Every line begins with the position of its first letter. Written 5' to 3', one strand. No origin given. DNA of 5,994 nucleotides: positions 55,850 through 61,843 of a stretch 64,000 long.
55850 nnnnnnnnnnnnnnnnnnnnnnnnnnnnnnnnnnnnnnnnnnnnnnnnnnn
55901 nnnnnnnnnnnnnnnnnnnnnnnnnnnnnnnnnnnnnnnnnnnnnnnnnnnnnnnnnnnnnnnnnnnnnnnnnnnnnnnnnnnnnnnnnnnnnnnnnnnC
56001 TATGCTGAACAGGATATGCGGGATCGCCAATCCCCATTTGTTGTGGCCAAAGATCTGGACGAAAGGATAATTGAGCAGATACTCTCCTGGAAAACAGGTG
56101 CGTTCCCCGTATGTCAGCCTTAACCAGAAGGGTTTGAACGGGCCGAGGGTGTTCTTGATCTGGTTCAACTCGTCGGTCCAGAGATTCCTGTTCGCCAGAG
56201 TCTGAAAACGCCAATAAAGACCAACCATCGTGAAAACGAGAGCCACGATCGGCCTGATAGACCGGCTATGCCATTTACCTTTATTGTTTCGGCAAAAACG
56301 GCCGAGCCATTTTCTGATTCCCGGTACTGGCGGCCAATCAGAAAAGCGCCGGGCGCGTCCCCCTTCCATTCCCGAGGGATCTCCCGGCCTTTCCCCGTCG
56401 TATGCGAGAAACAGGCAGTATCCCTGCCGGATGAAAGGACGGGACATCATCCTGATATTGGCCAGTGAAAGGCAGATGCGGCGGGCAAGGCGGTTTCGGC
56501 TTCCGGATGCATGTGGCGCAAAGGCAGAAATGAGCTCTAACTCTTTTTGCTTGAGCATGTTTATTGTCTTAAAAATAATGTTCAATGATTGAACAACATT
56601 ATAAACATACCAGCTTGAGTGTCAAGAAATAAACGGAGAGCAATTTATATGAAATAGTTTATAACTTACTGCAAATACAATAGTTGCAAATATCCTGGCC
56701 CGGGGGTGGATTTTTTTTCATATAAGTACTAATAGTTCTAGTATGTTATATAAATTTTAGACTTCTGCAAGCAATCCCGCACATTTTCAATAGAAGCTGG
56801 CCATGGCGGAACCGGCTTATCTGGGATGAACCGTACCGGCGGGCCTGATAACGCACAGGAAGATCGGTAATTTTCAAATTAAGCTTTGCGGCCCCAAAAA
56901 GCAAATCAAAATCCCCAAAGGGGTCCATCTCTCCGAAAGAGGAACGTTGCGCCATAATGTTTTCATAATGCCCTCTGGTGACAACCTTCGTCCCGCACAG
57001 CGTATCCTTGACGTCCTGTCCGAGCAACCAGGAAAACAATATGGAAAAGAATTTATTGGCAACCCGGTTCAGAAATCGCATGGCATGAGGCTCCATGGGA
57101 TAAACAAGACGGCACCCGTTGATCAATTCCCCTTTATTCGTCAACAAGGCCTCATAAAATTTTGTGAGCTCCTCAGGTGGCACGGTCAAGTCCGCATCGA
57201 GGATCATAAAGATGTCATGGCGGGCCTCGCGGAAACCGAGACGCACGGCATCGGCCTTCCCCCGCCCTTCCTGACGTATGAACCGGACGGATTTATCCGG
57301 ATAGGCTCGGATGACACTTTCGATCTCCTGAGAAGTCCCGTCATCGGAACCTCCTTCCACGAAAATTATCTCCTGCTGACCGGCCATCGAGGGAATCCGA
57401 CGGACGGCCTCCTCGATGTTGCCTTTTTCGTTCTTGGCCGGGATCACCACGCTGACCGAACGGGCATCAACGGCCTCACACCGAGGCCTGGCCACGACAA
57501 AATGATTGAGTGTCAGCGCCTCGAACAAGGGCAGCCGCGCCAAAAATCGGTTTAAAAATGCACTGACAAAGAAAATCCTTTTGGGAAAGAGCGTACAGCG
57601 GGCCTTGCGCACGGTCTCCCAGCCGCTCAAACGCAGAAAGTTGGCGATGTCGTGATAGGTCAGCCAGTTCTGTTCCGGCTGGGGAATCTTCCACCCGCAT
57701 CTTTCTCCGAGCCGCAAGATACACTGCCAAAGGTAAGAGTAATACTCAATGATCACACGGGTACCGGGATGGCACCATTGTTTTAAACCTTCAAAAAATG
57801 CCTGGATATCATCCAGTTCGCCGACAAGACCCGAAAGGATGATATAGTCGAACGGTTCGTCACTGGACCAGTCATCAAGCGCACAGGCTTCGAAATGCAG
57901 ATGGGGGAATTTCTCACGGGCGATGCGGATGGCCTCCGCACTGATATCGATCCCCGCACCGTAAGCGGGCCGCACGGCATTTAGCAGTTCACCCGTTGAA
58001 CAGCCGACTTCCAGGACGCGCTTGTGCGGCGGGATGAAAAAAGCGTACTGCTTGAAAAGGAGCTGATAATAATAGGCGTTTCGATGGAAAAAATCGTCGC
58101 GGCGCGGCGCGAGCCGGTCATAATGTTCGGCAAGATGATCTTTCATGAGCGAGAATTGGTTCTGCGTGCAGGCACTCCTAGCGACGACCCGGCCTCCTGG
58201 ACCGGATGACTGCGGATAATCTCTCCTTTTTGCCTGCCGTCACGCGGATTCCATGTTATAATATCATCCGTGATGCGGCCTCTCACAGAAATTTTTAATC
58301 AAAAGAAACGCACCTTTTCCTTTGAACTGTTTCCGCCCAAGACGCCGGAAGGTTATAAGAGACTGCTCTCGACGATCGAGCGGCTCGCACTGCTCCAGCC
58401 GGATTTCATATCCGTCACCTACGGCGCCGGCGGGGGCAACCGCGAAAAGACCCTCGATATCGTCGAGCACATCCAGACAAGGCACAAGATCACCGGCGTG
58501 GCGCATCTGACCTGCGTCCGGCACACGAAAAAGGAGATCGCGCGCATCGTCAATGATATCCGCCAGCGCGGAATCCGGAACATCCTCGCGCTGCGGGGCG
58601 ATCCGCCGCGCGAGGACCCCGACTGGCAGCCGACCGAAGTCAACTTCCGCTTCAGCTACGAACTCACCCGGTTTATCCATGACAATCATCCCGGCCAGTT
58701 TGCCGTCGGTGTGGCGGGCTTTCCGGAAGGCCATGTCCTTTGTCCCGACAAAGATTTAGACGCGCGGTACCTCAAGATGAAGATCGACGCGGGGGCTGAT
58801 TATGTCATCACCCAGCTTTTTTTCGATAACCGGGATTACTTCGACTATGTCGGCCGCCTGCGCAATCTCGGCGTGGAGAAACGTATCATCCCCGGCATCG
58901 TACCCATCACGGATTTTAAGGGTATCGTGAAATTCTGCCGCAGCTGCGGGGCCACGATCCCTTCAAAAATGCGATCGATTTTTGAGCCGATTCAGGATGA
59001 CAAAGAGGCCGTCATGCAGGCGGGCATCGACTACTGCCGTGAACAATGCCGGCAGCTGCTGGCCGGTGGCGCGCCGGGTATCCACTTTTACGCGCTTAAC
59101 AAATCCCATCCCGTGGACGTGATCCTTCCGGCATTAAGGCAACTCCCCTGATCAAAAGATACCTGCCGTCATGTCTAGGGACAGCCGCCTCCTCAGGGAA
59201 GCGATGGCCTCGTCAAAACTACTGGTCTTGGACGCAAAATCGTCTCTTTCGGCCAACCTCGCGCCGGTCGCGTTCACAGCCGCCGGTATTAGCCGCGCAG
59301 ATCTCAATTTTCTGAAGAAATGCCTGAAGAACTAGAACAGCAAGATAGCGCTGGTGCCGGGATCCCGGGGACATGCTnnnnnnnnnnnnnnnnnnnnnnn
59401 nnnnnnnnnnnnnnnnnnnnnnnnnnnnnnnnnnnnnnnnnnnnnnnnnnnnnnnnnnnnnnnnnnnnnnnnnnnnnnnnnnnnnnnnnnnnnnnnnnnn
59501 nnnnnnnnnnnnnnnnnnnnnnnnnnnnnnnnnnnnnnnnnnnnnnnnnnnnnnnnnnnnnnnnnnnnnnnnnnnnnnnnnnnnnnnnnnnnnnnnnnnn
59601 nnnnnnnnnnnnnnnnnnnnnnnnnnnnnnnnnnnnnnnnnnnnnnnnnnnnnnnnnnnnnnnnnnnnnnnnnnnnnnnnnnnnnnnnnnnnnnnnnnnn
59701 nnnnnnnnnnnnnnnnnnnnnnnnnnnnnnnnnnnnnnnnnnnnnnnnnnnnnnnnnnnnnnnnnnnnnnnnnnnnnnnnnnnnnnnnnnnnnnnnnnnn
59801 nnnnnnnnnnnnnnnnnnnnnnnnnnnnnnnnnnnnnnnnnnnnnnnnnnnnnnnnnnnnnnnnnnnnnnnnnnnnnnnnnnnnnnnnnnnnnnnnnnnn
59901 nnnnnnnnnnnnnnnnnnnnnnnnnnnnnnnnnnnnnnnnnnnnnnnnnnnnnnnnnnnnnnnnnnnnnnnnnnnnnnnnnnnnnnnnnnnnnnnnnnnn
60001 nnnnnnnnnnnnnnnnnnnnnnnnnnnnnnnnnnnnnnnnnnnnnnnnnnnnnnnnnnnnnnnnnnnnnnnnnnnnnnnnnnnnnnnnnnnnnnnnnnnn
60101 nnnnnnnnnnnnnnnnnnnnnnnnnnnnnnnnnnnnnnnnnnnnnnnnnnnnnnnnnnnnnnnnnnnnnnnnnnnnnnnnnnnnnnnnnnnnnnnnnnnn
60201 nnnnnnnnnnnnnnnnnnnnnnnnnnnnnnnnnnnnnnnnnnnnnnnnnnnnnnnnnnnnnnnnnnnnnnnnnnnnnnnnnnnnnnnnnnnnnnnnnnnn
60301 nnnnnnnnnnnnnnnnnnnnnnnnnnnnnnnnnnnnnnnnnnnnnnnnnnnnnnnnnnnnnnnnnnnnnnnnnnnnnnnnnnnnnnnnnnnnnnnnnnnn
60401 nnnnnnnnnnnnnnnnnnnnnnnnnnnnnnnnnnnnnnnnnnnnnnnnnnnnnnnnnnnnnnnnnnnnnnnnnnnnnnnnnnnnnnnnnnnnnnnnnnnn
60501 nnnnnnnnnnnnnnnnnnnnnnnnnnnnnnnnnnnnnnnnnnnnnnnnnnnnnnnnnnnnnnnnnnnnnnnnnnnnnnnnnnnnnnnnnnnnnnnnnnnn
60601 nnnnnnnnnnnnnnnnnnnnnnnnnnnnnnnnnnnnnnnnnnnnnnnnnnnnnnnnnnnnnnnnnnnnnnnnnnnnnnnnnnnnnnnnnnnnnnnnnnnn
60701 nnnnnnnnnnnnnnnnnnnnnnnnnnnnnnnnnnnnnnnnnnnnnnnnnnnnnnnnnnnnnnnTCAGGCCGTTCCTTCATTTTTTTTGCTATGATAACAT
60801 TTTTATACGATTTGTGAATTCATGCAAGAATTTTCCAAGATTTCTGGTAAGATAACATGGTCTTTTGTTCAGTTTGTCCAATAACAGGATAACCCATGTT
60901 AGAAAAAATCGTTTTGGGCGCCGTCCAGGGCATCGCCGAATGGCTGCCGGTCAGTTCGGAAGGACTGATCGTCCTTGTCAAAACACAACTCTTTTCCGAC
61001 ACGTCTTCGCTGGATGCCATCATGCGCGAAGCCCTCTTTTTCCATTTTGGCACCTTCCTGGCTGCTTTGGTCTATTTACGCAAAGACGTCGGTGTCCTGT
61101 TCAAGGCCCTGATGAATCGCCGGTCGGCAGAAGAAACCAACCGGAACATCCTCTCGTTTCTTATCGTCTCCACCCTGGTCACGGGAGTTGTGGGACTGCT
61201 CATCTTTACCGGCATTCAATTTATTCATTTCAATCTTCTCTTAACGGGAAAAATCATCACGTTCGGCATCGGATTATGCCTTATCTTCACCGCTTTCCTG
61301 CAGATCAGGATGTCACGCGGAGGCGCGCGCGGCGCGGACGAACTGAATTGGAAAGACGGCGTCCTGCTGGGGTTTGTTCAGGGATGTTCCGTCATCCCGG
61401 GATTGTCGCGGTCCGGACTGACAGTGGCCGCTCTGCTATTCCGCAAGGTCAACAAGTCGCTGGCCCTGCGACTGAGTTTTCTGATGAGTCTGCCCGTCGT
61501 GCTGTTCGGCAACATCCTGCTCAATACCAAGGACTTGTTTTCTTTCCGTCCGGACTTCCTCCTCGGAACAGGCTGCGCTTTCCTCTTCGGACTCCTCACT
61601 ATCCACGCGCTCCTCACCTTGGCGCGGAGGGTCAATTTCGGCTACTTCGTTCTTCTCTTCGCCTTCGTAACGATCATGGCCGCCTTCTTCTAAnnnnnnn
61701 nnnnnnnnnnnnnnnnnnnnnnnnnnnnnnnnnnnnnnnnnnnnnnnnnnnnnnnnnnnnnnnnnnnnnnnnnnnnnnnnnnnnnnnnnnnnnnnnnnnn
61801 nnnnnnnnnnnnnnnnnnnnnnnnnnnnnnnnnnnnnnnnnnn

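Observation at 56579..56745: AT-rich entry point of the super-operon: consensus sigma70 promoter with a perfect palindrome operator at +1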

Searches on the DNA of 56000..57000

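Call 18: search_rna_families(source=window, start=56000, end=57000, threshold=evalue, max_evalue=10, show_alignments=3)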
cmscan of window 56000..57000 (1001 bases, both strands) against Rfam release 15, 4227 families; matches with E-value up to 10: 2.
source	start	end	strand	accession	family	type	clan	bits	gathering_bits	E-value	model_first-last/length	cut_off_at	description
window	56044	56145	+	RF00317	snoZ163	Gene; snRNA; snoRNA; CD-box;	-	20.1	39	0.15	1-90/90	no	Small nucleolar RNA Z163/Z177 family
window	56858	56933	-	RF02089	CLRN1-AS1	Gene; lncRNA;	-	12.7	48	1.9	1-79/79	no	CLRN1 antisense RNA 1 conserved region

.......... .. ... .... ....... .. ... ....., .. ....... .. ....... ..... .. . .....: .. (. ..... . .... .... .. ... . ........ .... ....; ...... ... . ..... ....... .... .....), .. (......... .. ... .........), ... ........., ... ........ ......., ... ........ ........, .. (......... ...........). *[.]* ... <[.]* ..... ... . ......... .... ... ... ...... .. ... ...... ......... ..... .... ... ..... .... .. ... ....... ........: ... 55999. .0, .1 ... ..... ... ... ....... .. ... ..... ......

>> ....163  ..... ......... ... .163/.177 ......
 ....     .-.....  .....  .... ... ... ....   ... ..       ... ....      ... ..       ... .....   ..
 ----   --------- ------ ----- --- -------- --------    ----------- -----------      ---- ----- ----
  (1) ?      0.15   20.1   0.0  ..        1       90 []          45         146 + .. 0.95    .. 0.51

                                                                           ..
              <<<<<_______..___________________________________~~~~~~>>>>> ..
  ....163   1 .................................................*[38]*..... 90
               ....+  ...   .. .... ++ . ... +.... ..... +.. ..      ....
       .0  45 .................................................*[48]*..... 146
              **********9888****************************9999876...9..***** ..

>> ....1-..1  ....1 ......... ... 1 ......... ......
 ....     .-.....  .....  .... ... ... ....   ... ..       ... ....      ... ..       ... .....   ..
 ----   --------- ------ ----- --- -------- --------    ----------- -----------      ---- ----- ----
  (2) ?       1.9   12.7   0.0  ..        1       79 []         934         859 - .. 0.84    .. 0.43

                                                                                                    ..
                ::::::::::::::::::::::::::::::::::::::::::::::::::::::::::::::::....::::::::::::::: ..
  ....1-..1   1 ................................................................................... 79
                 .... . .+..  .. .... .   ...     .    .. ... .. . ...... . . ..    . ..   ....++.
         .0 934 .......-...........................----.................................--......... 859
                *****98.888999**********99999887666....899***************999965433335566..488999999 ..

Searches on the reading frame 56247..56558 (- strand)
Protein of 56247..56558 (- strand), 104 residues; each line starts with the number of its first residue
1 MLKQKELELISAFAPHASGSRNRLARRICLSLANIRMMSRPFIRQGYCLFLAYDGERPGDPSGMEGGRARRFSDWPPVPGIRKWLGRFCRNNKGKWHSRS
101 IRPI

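Call 31: search_protein_families(library=pfam, proteins=[window:56247-56558:-], max_evalue=1)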
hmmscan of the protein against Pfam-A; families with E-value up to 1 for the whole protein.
window:56247-56558:- (104 aa): 1 family
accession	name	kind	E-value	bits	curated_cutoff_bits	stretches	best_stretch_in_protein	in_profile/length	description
PF16998.10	17kDa_Anti_2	-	0.11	12.7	26.6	1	78-103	90-115/116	17 kDa outer membrane surface antigen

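Call 32: search_protein_families(library=ncbifam, proteins=[window:56247-56558:-], max_evalue=1)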
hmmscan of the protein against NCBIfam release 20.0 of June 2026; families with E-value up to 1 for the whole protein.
window:56247-56558:- (104 aa): 0 families

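Call 33: search_protein_representatives(protein=window:56259-56558:-)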
Query: 100 residues. Proteins with E-value up to 0.001 (for the whole library): 1; up to 1e-10: 0; up to 1e-30: 0. The best 1 are listed.
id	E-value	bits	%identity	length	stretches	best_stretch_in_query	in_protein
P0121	2.7e-07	46.5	43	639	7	39-63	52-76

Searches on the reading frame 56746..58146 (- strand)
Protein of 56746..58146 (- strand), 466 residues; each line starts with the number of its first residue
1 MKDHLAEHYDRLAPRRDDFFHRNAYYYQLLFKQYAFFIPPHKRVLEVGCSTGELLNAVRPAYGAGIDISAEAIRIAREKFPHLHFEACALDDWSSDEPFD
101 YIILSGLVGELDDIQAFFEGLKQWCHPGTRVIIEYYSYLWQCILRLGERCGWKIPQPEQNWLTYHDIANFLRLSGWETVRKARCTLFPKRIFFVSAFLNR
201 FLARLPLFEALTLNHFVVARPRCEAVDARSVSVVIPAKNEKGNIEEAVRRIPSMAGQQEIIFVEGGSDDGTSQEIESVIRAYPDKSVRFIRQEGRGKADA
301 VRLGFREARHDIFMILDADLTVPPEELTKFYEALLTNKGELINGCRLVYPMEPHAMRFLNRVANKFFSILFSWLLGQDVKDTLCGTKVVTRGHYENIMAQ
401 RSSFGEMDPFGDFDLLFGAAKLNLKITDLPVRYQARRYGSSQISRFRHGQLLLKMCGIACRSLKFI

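Call 9: search_protein_families(library=pfam, proteins=[window:56746-58146:-])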
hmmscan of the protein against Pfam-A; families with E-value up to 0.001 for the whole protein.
window:56746-58146:- (466 aa): 10 families
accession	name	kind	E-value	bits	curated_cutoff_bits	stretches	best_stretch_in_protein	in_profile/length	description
PF00535.33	Glycos_transf_2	-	1.5e-24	87.2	23.3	1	232-367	1-132/168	Glycosyl transferase family 2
PF13489.12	Methyltransf_23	-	2.5e-15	57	27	1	21-179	3-162/164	Methyltransferase domain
PF08242.18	Methyltransf_12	-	1e-11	45.9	30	1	45-130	1-97/98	Methyltransferase domain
PF13847.12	Methyltransf_31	-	6e-11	42.7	27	1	41-137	4-113/145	Methyltransferase domain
PF13649.12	Methyltransf_25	-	1.2e-10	42.3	27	1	44-128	1-96/97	Methyltransferase domain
PF13641.12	Glyco_tranf_2_3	-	2e-10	41.5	27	1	231-375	3-153/230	Glycosyltransferase like family 2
PF10111.15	Glyco_tranf_2_2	-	1.6e-09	38.1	27.3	1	232-371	1-146/276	Glycosyltransferase like family 2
PF08241.18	Methyltransf_11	-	3.9e-07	31.1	21.2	1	45-133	1-95/95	Methyltransferase domain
PF07021.18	MetW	-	1.2e-05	25.5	21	1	36-170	9-143/193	Methionine biosynthesis protein MetW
PF13506.12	Glyco_transf_21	-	1.3e-05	25.2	21.7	1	301-368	22-85/174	Glycosyl transferase family 21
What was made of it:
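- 56746..58146 (-): Upstream co-directional methyltransferase-GT2 fusion gene. It shows the promoter is internal to a same-strand gene chain. Pfam (call 9).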

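Call 11: find_encoding_contigs(protein=window:56746-58146:-, flank=6000, max_places=10)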
Protein window:56746-58146:- (466 aa): 3 contigs read that carry it; 2 places shown.
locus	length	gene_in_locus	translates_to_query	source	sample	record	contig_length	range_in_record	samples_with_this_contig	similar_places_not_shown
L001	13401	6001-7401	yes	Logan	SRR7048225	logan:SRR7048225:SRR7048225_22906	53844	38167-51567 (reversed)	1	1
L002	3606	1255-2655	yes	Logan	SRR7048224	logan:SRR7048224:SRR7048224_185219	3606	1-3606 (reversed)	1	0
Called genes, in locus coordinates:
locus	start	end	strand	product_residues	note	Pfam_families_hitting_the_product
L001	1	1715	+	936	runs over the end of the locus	PF00128:Alpha-amylase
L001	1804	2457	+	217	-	PF00561:Abhydrolase_1, PF12146:Hydrolase_4 (weak), PF12697:Abhydrolase_6, PF02129:Peptidase_S15 (faint)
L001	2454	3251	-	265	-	PF02673:BacA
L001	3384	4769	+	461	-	PF03600:CitMHS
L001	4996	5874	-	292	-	PF02219:MTHFR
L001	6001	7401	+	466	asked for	PF07021:MetW (weak), PF13489:Methyltransf_23, PF13649:Methyltransf_25, PF13847:Methyltransf_31, PF08242:Methyltransf_12, PF00535:Glycos_transf_2, PF10111:Glyco_tranf_2_2, PF13641:Glyco_tranf_2_3, +2 more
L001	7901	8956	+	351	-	PF13231:PMT_2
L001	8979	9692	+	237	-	PF00535:Glycos_transf_2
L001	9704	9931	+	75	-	PF09834:DUF2061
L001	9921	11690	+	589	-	PF00005:ABC_tran, PF13555:AAA_29 (weak), PF02463:SMC_N (faint)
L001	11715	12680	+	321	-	PF01073:3Beta_HSD, PF01370:Epimerase, PF02719:Polysacc_synt_2, PF04321:RmlD_sub_bind, PF05368:NmrA (weak), PF07993:NAD_binding_4 (weak), PF13460:NAD_binding_10, PF16363:GDP_Man_Dehyd, +1 more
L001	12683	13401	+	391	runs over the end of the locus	PF01041:DegT_DnrJ_EryC1, PF00155:Aminotran_1_2 (weak), PF01053:Cys_Met_Meta_PP (weak), PF01212:Beta_elim_lyase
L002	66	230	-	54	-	-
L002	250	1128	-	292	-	PF02219:MTHFR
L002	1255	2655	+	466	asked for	PF07021:MetW (weak), PF13489:Methyltransf_23, PF13649:Methyltransf_25, PF13847:Methyltransf_31, PF08242:Methyltransf_12, PF00535:Glycos_transf_2, PF10111:Glyco_tranf_2_2, PF13641:Glyco_tranf_2_3, +2 more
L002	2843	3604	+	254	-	?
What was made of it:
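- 56746..58146 (-): MTHFR is divergent at 58270 (call 11).
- One assembly's gene call starts at 56558 (call 11, L002).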

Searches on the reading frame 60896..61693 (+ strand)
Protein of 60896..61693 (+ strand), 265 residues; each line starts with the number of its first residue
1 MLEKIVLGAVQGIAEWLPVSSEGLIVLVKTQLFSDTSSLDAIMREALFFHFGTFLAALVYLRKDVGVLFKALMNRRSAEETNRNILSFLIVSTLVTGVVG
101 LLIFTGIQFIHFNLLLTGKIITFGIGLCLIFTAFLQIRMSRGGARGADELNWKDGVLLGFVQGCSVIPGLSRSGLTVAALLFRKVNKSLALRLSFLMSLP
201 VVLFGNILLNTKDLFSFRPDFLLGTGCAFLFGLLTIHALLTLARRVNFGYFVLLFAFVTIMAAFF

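Call 9: search_protein_families(library=pfam, proteins=[window:60896-61693:+])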
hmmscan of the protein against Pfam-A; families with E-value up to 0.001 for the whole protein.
window:60896-61693:+ (265 aa): 1 family
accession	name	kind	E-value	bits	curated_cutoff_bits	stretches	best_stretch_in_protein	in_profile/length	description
PF02673.24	BacA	-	6.6e-48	164.1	33.4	1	5-258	2-254/257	Bacitracin resistance protein BacA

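Call 55: find_encoding_contigs(protein=window:60896-61693:+, flank=10000, max_places=4)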
Protein window:60896-61693:+ (265 aa): 2 contigs read that carry it; 1 place shown.
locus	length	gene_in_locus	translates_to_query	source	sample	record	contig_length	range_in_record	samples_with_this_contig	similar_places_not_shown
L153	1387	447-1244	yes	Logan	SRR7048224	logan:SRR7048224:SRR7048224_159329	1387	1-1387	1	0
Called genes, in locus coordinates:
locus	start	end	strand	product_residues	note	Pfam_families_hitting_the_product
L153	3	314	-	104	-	?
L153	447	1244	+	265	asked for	PF02673:BacA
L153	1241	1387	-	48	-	?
